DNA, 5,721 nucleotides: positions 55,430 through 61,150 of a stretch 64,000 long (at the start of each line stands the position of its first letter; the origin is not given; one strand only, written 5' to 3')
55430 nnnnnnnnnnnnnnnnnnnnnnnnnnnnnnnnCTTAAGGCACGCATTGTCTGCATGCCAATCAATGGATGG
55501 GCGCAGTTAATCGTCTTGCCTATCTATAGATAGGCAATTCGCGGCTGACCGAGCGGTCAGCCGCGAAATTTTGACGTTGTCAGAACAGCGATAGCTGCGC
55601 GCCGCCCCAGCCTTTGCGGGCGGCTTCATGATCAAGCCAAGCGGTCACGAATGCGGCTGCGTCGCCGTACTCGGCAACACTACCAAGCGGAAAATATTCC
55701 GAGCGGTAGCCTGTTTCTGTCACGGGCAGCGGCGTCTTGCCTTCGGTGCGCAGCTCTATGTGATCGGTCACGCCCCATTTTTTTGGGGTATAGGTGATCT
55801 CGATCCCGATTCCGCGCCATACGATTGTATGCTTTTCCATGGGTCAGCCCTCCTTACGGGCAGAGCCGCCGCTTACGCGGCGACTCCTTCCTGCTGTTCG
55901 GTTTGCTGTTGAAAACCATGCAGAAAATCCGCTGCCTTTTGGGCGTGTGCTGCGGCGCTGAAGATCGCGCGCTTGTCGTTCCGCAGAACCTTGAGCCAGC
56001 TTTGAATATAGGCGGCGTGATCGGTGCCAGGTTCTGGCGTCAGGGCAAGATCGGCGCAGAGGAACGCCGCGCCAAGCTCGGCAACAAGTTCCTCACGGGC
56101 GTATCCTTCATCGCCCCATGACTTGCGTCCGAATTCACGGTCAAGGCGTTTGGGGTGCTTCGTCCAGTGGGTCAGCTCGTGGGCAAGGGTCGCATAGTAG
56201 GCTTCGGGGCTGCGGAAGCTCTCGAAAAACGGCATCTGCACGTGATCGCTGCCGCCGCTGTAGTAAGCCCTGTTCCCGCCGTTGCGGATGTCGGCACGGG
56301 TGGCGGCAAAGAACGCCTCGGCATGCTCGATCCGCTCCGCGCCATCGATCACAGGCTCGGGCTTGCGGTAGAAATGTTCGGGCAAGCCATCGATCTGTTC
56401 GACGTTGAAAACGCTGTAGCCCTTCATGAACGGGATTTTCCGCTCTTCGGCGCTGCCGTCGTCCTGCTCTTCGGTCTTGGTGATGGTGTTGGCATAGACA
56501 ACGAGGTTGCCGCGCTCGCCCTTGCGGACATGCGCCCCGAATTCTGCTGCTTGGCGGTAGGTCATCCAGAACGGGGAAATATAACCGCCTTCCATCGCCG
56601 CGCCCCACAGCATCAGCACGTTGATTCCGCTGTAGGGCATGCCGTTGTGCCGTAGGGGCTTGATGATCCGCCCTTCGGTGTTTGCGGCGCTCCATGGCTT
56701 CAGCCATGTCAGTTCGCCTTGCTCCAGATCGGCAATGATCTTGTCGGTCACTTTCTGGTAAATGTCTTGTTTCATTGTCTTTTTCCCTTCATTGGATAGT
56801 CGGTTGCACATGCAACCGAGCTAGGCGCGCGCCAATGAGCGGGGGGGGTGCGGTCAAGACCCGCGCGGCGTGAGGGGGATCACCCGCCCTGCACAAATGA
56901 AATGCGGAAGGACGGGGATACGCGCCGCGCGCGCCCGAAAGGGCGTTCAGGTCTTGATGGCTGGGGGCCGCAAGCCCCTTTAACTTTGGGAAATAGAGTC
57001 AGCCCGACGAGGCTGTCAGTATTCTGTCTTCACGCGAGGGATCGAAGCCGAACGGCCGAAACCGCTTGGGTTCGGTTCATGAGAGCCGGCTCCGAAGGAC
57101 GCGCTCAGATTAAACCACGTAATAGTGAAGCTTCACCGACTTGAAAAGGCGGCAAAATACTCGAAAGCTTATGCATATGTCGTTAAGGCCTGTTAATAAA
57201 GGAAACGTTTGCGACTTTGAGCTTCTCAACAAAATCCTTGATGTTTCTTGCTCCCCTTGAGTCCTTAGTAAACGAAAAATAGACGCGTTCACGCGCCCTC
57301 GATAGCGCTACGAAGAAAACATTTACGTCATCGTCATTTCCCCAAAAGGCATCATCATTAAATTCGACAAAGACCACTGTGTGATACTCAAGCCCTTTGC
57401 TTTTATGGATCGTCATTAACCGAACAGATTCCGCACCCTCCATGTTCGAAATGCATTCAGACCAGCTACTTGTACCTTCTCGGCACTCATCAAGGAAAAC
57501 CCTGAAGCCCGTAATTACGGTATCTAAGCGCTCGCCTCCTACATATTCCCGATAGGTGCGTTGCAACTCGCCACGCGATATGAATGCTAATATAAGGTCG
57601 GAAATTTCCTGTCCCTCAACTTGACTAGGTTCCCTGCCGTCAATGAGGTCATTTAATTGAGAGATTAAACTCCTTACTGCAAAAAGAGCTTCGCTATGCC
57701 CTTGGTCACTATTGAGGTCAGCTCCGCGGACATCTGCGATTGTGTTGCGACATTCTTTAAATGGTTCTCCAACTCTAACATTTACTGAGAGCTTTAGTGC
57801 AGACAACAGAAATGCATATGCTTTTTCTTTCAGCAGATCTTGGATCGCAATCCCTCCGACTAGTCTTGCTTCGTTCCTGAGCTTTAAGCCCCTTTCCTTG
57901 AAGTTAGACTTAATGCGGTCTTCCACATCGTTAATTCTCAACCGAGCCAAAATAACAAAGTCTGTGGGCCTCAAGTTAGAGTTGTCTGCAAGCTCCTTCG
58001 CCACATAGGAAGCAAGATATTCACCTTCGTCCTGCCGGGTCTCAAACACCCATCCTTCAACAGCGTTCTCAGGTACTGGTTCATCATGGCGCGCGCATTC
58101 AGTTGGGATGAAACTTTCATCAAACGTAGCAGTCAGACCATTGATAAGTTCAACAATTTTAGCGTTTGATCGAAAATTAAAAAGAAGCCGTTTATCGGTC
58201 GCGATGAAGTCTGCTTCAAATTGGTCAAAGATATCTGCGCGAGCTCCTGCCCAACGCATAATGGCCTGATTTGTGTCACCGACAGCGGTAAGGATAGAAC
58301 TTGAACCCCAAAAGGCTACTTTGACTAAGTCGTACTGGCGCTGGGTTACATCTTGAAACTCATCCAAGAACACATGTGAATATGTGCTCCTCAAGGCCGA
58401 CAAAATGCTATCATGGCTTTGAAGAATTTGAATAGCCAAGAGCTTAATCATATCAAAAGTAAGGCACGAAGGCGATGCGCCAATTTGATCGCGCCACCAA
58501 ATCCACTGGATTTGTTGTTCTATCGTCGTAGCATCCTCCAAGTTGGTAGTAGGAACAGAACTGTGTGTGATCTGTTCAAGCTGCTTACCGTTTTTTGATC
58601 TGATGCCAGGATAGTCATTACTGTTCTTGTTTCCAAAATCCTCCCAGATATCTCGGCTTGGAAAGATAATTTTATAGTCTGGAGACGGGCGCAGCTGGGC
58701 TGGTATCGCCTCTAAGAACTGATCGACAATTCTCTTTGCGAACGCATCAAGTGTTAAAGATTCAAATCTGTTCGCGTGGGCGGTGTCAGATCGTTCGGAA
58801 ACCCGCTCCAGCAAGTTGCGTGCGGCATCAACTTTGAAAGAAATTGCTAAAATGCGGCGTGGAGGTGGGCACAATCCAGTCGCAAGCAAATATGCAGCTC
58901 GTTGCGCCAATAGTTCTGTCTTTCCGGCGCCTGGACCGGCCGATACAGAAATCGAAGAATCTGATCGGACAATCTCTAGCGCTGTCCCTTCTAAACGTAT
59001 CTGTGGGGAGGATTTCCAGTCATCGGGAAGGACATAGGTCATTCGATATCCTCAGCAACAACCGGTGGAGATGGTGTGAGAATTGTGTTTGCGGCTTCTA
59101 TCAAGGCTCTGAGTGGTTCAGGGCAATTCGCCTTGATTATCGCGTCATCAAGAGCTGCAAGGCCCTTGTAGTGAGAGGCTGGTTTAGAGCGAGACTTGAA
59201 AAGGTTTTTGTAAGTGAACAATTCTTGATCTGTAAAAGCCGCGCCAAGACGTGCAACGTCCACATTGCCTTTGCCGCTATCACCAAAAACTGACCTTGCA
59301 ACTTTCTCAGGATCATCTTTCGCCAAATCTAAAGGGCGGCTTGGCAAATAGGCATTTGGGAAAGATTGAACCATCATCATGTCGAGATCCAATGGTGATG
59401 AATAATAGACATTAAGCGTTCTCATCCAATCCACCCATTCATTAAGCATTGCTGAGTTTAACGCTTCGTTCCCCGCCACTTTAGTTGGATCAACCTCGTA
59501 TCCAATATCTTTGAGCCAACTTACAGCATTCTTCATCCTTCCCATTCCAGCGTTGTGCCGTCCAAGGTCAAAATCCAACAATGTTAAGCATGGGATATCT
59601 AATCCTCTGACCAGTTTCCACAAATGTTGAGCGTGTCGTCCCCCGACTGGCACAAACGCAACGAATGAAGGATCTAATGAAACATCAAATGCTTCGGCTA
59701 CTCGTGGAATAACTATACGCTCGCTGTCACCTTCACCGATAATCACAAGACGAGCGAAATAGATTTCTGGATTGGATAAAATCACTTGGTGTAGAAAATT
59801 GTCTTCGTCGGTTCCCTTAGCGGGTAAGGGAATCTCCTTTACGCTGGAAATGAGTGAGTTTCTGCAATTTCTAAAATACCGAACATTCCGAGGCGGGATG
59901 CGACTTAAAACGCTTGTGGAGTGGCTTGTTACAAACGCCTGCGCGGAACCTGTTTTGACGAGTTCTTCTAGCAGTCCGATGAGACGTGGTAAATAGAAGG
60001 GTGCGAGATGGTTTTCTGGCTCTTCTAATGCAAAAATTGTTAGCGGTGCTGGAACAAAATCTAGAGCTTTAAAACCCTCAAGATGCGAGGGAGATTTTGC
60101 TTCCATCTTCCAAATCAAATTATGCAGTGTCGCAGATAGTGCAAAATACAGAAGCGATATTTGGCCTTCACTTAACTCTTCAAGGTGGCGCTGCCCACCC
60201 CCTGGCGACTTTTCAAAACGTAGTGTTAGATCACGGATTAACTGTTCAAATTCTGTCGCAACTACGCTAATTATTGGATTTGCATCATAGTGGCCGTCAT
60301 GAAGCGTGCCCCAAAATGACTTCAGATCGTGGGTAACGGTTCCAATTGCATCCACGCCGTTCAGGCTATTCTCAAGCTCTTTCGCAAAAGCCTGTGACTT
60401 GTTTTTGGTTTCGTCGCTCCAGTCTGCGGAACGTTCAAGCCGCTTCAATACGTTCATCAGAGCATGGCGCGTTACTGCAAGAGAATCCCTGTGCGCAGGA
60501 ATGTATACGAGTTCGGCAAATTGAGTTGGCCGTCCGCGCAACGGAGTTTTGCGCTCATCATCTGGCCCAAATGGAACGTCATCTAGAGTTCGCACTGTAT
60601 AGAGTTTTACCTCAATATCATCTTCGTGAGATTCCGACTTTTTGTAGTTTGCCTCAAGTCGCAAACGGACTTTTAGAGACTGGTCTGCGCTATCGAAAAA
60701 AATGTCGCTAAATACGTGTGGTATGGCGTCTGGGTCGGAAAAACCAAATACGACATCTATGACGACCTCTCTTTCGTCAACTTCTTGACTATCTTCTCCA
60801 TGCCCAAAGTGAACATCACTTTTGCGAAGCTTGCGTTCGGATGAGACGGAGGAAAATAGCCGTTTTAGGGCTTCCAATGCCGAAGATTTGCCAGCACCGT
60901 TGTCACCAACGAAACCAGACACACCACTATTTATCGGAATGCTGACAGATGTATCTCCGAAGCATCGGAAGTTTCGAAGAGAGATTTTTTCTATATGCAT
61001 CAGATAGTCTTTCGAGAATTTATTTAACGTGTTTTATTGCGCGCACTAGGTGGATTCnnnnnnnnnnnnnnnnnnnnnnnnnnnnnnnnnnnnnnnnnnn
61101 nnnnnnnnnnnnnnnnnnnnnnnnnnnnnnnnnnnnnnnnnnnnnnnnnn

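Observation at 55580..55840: ardC-linked 86-aa protein ending in a perfect beta-clamp-binding motif (QLSLF)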

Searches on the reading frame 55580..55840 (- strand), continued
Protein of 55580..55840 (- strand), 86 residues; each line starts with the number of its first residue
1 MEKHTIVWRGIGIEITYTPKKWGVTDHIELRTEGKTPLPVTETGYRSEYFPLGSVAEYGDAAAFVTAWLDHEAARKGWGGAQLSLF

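Call 68: search_protein_families(library=pfam, proteins=[L034:5415-5990:+, L003:5512-5751:+, L066:5132-5995:+, L001:5474-5980:+, L059:5693-5992:+, L064:447-704:+, L046:5607-5864:+, L083:5703-5981:+, L016:5521-5955:+, L071:5789-5980:+], max_evalue=0.01)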
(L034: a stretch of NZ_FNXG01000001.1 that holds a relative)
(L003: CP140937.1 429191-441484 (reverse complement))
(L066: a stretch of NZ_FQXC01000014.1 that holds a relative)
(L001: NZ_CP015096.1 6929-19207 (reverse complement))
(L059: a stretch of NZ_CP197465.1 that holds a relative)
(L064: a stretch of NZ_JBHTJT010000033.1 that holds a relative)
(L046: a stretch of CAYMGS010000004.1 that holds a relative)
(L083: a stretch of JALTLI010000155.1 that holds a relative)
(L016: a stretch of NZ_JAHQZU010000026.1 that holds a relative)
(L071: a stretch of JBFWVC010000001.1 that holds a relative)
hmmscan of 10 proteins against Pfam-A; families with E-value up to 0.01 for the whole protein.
L034:5415-5990:+ (191 aa): 1 family
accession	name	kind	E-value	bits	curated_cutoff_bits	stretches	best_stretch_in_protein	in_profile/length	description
PF07275.16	ArdA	-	3.7e-45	154.7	27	1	28-183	1-154/155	Antirestriction protein (ArdA)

L003:5512-5751:+ (79 aa): 0 families

L066:5132-5995:+ (287 aa): 1 family
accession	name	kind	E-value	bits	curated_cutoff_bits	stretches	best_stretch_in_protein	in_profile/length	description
PF12599.13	DUF3768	-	1.4e-32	111.9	25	1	203-286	1-83/83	Protein of unknown function (DUF3768)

L001:5474-5980:+ (168 aa): 0 families

L059:5693-5992:+ (99 aa): 0 families

L064:447-704:+ (85 aa): 0 families

L046:5607-5864:+ (85 aa): 0 families

L083:5703-5981:+ (92 aa): 2 families
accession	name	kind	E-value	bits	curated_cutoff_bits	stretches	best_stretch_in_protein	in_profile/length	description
PF13046.11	DUF3906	-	0.0016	19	25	1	34-82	3-54/64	Protein of unknown function (DUF3906)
PF16186.11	Arm_3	-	0.0064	16.5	28.8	0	58-75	30-47/53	Atypical Arm repeat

L016:5521-5955:+ (144 aa): 1 family
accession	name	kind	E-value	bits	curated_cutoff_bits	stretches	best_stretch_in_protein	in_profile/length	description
PF20079.4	DUF6474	-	1.7e-05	25.3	27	1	50-137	118-212/216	Family of unknown function (DUF6474)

L071:5789-5980:+ (63 aa): 0 families

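Call 73: fold_search(model_id=the predicted structure, library=viral)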
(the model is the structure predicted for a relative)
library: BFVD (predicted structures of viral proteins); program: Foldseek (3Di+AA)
matches with E <= 10: 808; with E <= 0.001: 1
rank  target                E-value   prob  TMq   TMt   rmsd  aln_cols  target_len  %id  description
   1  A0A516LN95            3.3e-04  1.00  0.59  0.56   7.0        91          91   28  (no name in the UniProt tables at hand)
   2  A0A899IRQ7            1.1e-01  0.91  0.44  0.48   4.8        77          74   14  (no name in the UniProt tables at hand)
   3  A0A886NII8            1.6e-01  0.66  0.42  0.24  12.0        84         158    8  (no name in the UniProt tables at hand)
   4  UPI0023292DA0         1.8e-01  0.87  0.42  0.17   5.0        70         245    8  (no name look-up for this kind of identifier)
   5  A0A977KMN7            1.9e-01  0.80  0.43  0.51   9.1        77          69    9  (no name in the UniProt tables at hand)
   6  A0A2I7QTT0            2.1e-01  0.72  0.45  0.33   5.5        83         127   11  (no name in the UniProt tables at hand)
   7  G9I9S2                2.2e-01  0.75  0.44  0.38   4.5        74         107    9  (no name in the UniProt tables at hand)
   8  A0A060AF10            2.3e-01  0.82  0.46  0.31   5.3        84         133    8  Uncharacterized protein [Staphylococcus phage 6ec]
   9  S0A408                2.3e-01  0.47  0.35  0.22   5.5        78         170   13  (no name in the UniProt tables at hand)
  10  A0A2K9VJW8            2.6e-01  0.54  0.37  0.29   5.2        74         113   15  Inhibitor of dGTPase [Escherichia phage HZ2R8]
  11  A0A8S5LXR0            2.9e-01  0.77  0.43  0.35   4.9        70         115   17  Uncharacterized protein [Myoviridae sp. ctZgq1]
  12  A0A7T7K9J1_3          3.1e-01  0.82  0.42  0.04   9.8        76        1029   14  Genome polyprotein [Moksystermes virus]
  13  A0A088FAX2            3.3e-01  0.51  0.40  0.51   3.6        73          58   15  (no name in the UniProt tables at hand)
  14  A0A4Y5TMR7            3.5e-01  0.90  0.52  0.64   3.5        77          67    9  (no name in the UniProt tables at hand)
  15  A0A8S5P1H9            3.5e-01  0.51  0.39  0.22   5.5        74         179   15  Uncharacterized protein [Myoviridae sp. ctLnO19]
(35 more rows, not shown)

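Call 74: search_dna_similar(query=window:55583-55840:-, collection=phages, mode=protein, max_evalue=0.001, max_rows=20)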
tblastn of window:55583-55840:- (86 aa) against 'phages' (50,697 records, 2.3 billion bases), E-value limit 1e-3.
No match.

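Call 88: search_protein_families(library=pfam, proteins=[P0258, P0198, P0267, P0347, P0121, P0137, P0223], max_evalue=0.01)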
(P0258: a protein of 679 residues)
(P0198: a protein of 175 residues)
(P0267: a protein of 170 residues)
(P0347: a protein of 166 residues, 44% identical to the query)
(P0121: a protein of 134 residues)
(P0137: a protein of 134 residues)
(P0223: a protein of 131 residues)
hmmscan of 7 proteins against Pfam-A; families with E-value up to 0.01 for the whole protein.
P0258 (679 aa): 2 families
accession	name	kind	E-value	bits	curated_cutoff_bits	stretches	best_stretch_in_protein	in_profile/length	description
PF02195.25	ParB_N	-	3.6e-23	81.9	26.3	1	92-181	7-94/95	ParB N-terminal domain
PF25212.1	HVO_A0114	-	3.6e-05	23.9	27.6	1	13-55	26-68/84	HVO_A0114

P0198 (175 aa): 0 families

P0267 (170 aa): 0 families

P0347 (166 aa): 1 family
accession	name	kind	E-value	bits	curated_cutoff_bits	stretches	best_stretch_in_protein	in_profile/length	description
PF14657.12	Arm-DNA-bind_4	-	0.0038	17.2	22.3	1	32-52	25-45/47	Arm DNA-binding domain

P0121 (134 aa): 1 family
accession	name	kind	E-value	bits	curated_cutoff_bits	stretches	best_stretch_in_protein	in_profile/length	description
PF05947.17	T6SS_TssF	-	0.0059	15.6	25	1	7-71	498-560/608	Type VI secretion system, TssF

P0137 (134 aa): 0 families

P0223 (131 aa): 0 families

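Call 91: search_protein_families(library=pfam, proteins=[L003:6368-7057:-, L001:8703-9071:+, L001:8329-8703:+], max_evalue=0.01)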
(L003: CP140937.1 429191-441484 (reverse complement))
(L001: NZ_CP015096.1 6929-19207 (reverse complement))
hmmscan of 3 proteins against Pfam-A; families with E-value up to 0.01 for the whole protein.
L003:6368-7057:- (229 aa): 4 families
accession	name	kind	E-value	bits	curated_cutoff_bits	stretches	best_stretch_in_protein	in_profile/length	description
PF10263.15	SprT-like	-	1.3e-12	47.9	25.6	1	25-126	2-97/108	SprT-like family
PF14891.12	Peptidase_M91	-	0.0016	19.2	25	1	67-117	69-121/176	Effector protein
PF04450.18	BSP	-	0.0026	18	23.8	0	70-104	79-118/207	Peptidase of plants and bacteria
PF01753.24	zf-MYND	-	0.0076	16.7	22.7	0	196-213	19-36/39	MYND finger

L001:8703-9071:+ (122 aa): 0 families

L001:8329-8703:+ (124 aa): 0 families

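Call 92: search_solved_structures(query=A2, max_evalue=1)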
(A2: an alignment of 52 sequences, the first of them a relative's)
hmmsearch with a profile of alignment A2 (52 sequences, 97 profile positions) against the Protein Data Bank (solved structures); distinct sequences matched with E-value up to 1: 4.
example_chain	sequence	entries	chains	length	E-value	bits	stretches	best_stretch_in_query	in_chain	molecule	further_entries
2cp9_A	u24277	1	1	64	0.087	16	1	49-88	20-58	Elongation factor Ts, mitochondrial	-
5iv9_B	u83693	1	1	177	0.47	13.6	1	30-81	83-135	LPS-assembly lipoprotein LptE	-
5iv8_B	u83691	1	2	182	0.5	13.6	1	30-81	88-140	LPS-assembly lipoprotein LptE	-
1xb2_B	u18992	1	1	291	0.65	13.2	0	49-88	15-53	Elongation factor Ts, mitochondrial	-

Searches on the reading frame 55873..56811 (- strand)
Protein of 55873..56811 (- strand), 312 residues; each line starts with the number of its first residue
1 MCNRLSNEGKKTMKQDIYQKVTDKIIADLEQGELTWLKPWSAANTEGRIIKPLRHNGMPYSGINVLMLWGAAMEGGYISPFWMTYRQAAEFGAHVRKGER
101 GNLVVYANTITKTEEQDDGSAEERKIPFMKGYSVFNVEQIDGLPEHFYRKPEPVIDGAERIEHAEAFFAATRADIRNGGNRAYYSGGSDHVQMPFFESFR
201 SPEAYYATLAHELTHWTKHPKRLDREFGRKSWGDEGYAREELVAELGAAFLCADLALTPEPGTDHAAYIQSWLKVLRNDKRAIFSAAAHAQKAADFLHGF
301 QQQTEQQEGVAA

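Call 3: search_protein_families(library=pfam, proteins=[window:55873-56811:-], max_evalue=0.01)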
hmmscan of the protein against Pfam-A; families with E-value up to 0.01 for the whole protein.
window:55873-56811:- (312 aa): 3 families
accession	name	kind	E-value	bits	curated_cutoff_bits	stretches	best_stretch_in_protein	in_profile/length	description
PF18818.7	MPTase-PolyVal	-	1.4e-54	184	27.5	1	162-289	1-126/126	Zincin-like metallopeptidase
PF08401.16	ArdcN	-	4.3e-42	143.6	22.6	1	15-135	1-123/123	N-terminal domain of anti-restriction factor ArdC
PF20054.4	Tc-38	-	0.0023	18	23.2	1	71-105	17-51/70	Trypanosoma Tc-38 (p38) protein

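Call 4: search_protein_families(library=ncbifam, proteins=[window:55873-56811:-], max_evalue=0.01)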
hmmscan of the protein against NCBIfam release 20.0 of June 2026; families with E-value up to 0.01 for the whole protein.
window:55873-56811:- (312 aa): 0 families

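Call 65: search_protein_families(library=padloc, proteins=[window:55873-56811:-], max_evalue=0.001)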
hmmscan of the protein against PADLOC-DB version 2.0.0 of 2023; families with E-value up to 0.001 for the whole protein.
window:55873-56811:- (312 aa): 0 families

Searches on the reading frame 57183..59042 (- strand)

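Call 3: search_protein_families(library=pfam, proteins=[window:57183-59042:-], max_evalue=0.01)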
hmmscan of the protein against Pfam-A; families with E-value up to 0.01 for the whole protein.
window:57183-59042:- (619 aa): 6 families
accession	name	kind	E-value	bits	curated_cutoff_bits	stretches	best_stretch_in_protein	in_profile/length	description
PF00580.27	UvrD-helicase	-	1.3e-34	120.5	23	1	27-279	12-270/271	UvrD/REP helicase N-terminal domain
PF13361.12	UvrD_C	-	9.5e-17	61.9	25.6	1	426-593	211-349/350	UvrD-like helicase C-terminal domain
PF13245.12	AAA_19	-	9.6e-15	55.4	25.1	1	26-262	9-131/134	AAA domain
PF13538.12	UvrD_C_2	-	1.6e-10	41.1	27.4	1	540-589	2-51/52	UvrD-like helicase C-terminal domain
PF01443.25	Viral_helicase1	-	4.1e-07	30.5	21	1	537-589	174-226/228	Viral superfamily 1 RNA helicase core domain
PF13604.12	AAA_30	-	0.0014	18.8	27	0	27-89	16-74/191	AAA domain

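Call 65: search_protein_families(library=padloc, proteins=[window:57183-59042:-], max_evalue=0.001)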
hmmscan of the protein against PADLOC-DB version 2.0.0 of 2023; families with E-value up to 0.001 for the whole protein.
window:57183-59042:- (619 aa): 53 families (the best 25 are shown)
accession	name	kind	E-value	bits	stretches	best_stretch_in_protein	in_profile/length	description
PDLC00103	GajB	-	2.8e-191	635.6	1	1-616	1-609/612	UrvD helicase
PDLC00134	GajB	-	2.3e-121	403.9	1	2-440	2-423/431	UrvD helicase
PDLC00144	GajB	-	1.5e-102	342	2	191-596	131-525/559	UrvD helicase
PDLC00116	GajB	-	5.1e-94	313.9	2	194-597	133-523/557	UrvD helicase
PDLC03802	RTasHel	-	1.3e-58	197.4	2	24-369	13-324/675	DRT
PDLC00117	GajB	-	1.2e-42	144.2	1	18-598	17-583/604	UrvD helicase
PDLC00132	GajB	-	1.2e-40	137.8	2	17-382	4-372/625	UrvD helicase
PDLC00114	GajB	-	3.2e-40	136.3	2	28-472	20-455/635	UrvD helicase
PDLC00107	GajB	-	2.9e-37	126.5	1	22-385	21-370/587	UrvD helicase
PDLC00119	GajB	-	5.9e-33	112.6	2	192-598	190-550/565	UrvD helicase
PDLC00122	GajB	-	2e-31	107.5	2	21-305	9-248/502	UrvD helicase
PDLC00130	GajB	-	7e-31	105.1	1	23-307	10-293/589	UrvD helicase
PDLC00123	GajB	-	3.4e-29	99.8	2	23-305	11-260/540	UrvD helicase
PDLC00127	GajB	-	2e-28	97.3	1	17-300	9-285/594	UrvD helicase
PDLC00121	GajB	-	4.8e-26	89.4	1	30-355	20-331/565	UrvD helicase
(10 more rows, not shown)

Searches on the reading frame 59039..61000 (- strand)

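Call 20: search_protein_families(library=pfam, proteins=[window:59039-61000:-], max_evalue=0.001)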
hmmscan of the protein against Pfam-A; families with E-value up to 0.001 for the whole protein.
window:59039-61000:- (653 aa): 8 families
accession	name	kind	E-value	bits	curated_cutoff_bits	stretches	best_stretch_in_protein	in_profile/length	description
PF13175.12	AAA_15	-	5.4e-23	82.7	32.1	2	1-110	1-92/374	AAA ATPase domain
PF13304.12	AAA_21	-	1.9e-22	81.2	27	1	29-365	3-303/304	AAA domain, putative AbiEii toxin, Type IV TA system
PF20469.4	OLD-like_TOPRIM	-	3.8e-15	56.6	23.2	1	415-478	2-67/67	Overcoming lysogenization defect protein-like, TOPRIM domain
PF13476.12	AAA_23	-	2.6e-12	48.2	27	1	5-210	1-174/201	AAA domain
PF02463.25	SMC_N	-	2e-11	44.2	40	1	2-367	1-204/220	RecF/RecN/SMC N terminal domain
PF11398.14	DUF2813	-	4.6e-09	36.6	21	1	1-120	1-119/372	Protein of unknown function (DUF2813)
PF13514.12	AAA_27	-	2.2e-05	24.6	22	1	1-53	1-54/206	AAA domain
PF13555.12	AAA_29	-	0.00028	21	27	0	4-51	2-48/61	P-loop containing region of AAA domain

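Call 65: search_protein_families(library=padloc, proteins=[window:59039-61000:-], max_evalue=0.001)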
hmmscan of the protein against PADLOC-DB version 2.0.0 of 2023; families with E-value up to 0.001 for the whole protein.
window:59039-61000:- (653 aa): 109 families (the best 25 are shown)
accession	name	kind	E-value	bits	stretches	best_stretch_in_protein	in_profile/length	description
PDLC00090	GajA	-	1.3e-187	623.4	1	1-642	1-655/659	AAA ATPase domain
PDLC00097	GajA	-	2.7e-116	387.7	1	1-638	1-632/640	AAA ATPase domain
PDLC00061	GajA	-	3.4e-100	334.4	1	1-641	1-646/652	AAA ATPase domain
PDLC00074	GajA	-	2.8e-93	311.2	2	207-554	2-364/480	AAA ATPase domain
PDLC00089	GajA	-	2.3e-76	255.2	1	351-641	5-306/311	AAA ATPase domain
PDLC00070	GajA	-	9e-48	161.3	1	1-528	1-499/596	AAA ATPase domain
PDLC00096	GajA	-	1.9e-36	124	1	1-515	1-491/630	AAA ATPase domain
PDLC00091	GajA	-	1.8e-31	107.6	1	1-439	1-414/627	AAA ATPase domain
PDLC00065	GajA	-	6.5e-30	102.5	2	319-497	333-519/670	AAA ATPase domain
PDLC00093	GajA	-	3.5e-28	96.7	2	307-527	378-590/736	AAA ATPase domain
PDLC00099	GajA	-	1.8e-27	94.6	1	1-462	1-438/626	AAA ATPase domain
PDLC00080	GajA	-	2.1e-27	94.1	1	1-464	1-433/622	AAA ATPase domain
PDLC00063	GajA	-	8.9e-27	91.9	2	321-483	346-530/679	AAA ATPase domain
PDLC02980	AriA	-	1.2e-24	85.8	1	28-366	2-304/304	-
PDLC00069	GajA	-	1.3e-24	84.6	2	321-464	336-483/687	AAA ATPase domain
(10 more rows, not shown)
